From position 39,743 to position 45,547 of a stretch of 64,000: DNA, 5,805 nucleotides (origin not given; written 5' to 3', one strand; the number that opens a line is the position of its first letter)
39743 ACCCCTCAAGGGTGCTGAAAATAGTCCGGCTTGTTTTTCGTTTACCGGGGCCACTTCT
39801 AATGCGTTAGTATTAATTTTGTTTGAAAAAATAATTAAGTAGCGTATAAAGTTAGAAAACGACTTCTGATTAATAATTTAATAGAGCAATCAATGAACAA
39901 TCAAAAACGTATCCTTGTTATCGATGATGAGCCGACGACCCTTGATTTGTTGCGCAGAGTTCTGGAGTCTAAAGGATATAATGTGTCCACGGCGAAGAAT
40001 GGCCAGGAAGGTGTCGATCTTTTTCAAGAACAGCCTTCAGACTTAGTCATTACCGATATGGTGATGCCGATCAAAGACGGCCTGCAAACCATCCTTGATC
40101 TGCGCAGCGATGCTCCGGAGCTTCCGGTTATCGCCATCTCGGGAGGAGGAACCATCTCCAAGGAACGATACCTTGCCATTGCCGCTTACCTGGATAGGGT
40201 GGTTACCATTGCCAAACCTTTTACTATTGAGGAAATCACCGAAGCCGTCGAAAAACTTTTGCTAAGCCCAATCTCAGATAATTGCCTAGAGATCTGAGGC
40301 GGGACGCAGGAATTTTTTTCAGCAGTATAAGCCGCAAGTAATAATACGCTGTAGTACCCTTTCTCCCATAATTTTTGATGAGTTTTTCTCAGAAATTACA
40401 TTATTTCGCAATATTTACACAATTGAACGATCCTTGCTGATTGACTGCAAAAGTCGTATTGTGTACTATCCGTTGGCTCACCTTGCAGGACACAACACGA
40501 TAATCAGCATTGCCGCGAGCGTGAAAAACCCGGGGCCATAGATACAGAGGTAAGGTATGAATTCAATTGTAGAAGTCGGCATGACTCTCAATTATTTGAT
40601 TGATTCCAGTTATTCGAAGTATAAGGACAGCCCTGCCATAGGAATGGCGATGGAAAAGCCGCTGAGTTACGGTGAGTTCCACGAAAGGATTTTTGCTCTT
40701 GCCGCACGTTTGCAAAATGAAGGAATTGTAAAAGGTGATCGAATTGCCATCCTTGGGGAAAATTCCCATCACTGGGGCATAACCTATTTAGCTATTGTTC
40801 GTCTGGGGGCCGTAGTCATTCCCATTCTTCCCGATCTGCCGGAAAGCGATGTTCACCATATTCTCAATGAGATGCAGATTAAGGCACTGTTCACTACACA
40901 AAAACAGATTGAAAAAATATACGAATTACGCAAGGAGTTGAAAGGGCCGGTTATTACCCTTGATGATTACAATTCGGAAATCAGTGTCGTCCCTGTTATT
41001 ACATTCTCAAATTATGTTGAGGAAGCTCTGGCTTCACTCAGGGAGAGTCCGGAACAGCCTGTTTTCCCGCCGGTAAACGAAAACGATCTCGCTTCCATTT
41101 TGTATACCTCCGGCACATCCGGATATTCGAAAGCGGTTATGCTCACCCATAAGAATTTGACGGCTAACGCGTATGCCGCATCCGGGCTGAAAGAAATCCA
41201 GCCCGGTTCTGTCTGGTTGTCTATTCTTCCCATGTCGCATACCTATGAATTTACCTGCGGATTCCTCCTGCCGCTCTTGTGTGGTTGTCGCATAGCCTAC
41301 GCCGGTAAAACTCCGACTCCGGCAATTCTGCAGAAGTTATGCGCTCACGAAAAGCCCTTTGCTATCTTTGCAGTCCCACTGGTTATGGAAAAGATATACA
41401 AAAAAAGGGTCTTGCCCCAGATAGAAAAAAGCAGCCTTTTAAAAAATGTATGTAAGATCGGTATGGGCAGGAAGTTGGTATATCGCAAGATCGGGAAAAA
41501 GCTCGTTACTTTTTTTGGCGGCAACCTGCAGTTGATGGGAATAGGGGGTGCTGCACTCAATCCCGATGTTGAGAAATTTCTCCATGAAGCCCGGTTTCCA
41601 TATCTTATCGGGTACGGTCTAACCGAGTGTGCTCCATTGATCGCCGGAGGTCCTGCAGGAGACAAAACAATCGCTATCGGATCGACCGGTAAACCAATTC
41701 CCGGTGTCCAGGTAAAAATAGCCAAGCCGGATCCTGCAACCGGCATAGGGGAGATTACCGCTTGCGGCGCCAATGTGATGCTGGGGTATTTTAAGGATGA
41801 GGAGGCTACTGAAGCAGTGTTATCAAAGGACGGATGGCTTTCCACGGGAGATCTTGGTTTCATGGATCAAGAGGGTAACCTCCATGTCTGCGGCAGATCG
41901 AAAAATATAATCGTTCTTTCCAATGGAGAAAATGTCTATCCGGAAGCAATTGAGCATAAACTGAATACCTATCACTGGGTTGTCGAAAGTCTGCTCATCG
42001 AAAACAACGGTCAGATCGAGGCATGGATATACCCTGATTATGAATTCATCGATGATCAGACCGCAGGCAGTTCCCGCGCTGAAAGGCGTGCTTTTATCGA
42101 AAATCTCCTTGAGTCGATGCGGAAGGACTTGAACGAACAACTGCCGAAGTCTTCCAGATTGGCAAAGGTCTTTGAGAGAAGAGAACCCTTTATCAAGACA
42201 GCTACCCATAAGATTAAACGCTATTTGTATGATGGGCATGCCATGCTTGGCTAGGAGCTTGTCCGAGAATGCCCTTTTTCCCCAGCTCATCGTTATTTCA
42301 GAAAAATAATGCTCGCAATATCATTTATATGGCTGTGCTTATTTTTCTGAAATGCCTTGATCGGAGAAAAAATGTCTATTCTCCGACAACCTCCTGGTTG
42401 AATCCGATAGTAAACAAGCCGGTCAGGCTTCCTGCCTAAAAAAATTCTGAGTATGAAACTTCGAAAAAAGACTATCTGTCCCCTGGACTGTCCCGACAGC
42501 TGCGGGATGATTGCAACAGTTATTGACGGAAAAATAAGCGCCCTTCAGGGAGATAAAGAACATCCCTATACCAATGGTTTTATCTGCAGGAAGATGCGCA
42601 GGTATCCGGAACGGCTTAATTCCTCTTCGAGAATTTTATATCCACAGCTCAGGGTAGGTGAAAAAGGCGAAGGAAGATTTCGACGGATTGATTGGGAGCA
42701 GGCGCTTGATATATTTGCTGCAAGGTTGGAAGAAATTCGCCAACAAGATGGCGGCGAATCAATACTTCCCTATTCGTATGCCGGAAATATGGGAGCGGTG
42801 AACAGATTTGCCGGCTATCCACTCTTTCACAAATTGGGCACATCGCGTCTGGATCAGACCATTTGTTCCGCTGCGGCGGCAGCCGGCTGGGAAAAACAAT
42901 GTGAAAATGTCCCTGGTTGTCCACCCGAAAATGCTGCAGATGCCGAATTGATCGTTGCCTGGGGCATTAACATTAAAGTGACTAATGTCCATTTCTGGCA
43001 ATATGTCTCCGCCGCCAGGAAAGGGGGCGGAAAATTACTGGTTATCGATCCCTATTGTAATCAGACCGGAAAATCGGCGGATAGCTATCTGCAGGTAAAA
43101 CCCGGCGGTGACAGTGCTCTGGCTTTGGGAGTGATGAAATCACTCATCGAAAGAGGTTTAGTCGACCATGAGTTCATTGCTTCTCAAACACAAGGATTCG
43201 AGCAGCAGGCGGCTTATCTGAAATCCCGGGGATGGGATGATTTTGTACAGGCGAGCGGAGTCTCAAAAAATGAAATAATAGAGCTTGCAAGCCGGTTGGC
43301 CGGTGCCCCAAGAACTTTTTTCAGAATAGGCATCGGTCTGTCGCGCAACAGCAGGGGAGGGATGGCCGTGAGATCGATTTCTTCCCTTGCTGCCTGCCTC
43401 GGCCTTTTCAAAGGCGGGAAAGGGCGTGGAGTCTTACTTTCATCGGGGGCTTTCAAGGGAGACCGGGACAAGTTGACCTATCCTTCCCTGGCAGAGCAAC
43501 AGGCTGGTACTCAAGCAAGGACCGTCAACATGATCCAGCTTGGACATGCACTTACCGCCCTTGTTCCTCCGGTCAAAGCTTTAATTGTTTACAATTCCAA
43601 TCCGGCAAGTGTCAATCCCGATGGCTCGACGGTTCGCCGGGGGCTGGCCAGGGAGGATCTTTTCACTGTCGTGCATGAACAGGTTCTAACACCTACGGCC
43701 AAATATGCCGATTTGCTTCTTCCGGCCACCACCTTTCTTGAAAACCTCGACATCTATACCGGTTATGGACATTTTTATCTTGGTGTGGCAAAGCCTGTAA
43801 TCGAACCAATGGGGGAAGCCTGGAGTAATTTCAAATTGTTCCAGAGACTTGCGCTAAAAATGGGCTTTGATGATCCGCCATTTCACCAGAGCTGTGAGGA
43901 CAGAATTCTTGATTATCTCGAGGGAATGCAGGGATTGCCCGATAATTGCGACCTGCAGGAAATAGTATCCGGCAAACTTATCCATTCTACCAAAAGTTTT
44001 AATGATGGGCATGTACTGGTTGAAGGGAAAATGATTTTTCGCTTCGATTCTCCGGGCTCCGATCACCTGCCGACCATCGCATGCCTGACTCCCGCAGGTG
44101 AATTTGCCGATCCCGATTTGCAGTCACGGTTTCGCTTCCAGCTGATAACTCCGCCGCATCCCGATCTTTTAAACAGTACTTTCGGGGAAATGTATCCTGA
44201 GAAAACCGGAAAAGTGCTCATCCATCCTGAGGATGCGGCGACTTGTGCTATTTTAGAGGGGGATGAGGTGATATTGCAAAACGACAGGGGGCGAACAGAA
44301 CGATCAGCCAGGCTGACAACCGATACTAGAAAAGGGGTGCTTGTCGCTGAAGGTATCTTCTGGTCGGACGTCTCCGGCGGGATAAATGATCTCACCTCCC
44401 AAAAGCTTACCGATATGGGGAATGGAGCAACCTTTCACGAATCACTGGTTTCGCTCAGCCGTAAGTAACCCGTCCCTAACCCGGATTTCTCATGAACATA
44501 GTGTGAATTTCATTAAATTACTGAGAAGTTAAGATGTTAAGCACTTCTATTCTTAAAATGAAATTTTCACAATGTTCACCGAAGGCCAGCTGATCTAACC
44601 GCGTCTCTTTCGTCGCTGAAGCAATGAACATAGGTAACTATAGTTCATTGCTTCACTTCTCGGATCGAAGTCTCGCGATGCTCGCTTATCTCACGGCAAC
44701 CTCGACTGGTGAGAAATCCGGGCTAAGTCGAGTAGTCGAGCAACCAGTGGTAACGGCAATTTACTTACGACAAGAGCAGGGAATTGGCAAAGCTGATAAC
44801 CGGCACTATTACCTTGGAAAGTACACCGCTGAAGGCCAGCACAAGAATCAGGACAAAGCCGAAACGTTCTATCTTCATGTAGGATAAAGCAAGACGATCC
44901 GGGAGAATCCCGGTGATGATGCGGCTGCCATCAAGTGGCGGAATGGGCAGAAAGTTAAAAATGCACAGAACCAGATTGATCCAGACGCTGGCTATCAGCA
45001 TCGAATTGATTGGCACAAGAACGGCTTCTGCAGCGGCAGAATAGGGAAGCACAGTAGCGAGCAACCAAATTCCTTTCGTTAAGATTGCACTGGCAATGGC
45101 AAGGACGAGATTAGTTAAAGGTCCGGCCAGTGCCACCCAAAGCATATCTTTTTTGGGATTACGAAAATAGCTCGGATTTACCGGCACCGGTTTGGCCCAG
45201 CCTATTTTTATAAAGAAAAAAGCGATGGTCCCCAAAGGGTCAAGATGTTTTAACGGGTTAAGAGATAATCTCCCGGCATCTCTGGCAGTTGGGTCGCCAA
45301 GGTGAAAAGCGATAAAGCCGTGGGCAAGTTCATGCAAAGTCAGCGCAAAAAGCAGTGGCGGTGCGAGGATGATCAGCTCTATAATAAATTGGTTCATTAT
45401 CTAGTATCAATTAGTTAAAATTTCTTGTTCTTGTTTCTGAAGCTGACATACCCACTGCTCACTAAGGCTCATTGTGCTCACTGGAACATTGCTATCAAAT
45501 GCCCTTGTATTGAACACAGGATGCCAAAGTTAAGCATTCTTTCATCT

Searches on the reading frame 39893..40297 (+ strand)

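Call 70: search_protein_families(library=pfam, proteins=[window:39893-40297:+], max_evalue=0.00001)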
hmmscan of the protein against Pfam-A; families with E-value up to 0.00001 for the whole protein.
window:39893-40297:+ (134 aa): 1 family
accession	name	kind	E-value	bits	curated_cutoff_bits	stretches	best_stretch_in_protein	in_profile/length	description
PF00072.30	Response_reg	-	1.1e-23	84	30.2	1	7-120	1-111/111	Response regulator receiver domain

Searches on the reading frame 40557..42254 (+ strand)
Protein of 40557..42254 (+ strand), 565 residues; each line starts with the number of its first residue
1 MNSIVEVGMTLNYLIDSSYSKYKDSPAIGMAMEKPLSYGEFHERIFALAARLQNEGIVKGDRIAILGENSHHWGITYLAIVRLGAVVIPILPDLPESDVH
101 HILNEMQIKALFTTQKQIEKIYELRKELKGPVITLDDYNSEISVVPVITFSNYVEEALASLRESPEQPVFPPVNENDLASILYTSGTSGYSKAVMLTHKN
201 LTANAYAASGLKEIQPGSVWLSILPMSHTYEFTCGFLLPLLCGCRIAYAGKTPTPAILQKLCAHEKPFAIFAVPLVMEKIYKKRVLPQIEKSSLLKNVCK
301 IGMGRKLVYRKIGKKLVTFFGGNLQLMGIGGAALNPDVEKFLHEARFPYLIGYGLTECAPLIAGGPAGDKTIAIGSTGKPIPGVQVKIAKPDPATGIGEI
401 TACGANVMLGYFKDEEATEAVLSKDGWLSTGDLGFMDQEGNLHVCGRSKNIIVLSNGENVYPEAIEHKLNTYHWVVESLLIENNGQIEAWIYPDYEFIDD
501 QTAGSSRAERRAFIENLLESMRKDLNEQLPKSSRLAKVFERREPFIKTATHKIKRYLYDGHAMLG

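Call 70: search_protein_families(library=pfam, proteins=[window:40557-42254:+], max_evalue=0.00001)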
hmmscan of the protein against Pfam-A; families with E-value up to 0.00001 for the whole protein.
window:40557-42254:+ (565 aa): 1 family
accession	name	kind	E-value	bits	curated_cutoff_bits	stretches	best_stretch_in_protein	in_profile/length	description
PF00501.34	AMP-binding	-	3.3e-76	257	29.9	1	20-412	6-384/384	AMP-binding enzyme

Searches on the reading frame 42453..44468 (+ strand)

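Call 37: search_protein_families(library=pfam, proteins=[window:42453-44468:+], max_evalue=0.00001)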
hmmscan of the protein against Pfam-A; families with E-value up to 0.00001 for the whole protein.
window:42453-44468:+ (671 aa): 3 families
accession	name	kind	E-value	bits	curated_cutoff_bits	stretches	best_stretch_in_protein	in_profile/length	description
PF00384.28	Molybdopterin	-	1e-37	130.4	24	1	60-467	1-351/353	Molybdopterin oxidoreductase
PF01568.27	Molydop_binding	-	1.8e-15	57.4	26.8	1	564-663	3-108/110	Molydopterin dinucleotide binding domain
PF04879.21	Molybdop_Fe4S4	-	4.2e-11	43.1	22.7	1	5-56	4-54/55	Molybdopterin oxidoreductase Fe4S4 domain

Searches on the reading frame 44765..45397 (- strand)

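Call 37: search_protein_families(library=pfam, proteins=[window:44765-45397:-], max_evalue=0.00001)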
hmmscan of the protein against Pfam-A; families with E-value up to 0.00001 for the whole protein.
window:44765-45397:- (210 aa): 1 family
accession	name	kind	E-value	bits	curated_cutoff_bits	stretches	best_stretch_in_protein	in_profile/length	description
PF02163.28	Peptidase_M50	-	7.9e-11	42.2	27.2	1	15-168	6-197/221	Peptidase family M50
